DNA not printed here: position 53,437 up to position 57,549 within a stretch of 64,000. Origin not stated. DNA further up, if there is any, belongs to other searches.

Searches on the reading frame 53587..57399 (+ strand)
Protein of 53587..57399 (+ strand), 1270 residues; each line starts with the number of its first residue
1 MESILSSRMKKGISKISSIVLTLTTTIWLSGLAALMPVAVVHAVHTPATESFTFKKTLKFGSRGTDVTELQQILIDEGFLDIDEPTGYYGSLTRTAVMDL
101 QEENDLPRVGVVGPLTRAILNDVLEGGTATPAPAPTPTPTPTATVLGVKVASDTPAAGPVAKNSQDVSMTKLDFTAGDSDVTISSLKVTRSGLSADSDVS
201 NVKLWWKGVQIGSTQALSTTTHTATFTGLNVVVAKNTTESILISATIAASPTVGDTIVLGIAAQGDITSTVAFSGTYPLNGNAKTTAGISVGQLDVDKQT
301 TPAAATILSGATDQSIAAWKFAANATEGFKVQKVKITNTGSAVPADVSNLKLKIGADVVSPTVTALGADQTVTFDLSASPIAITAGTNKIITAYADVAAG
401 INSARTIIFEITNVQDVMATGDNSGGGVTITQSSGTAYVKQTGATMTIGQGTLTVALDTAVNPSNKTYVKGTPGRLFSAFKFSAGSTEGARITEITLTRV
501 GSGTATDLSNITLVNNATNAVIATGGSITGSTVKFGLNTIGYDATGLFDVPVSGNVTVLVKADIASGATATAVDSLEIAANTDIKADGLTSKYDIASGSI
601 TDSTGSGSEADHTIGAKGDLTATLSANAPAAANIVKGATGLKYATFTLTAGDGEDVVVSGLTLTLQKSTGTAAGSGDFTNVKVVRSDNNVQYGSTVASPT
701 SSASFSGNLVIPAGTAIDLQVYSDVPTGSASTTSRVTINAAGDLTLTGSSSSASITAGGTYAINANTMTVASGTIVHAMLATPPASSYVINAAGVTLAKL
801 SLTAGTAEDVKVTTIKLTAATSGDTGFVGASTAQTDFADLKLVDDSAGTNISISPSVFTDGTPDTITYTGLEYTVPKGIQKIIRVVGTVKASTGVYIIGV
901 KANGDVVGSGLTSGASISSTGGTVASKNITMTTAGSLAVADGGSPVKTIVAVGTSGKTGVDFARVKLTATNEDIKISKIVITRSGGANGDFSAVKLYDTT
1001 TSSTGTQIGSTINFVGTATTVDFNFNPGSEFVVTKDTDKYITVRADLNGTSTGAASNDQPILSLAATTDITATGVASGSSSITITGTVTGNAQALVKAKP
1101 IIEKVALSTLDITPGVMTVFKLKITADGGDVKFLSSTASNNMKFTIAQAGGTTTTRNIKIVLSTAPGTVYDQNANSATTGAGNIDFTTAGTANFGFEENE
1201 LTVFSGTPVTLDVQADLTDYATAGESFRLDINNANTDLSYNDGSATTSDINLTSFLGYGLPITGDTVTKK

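Call 6: search_protein_families(library=pfam, proteins=[window:53587-57399:+], max_evalue=0.01)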
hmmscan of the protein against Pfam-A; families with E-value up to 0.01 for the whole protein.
window:53587-57399:+ (1270 aa): 1 family
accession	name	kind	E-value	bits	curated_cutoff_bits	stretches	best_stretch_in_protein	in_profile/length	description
PF01471.23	PG_binding_1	-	7.1e-12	45.8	23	1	63-120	1-57/57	Putative peptidoglycan binding domain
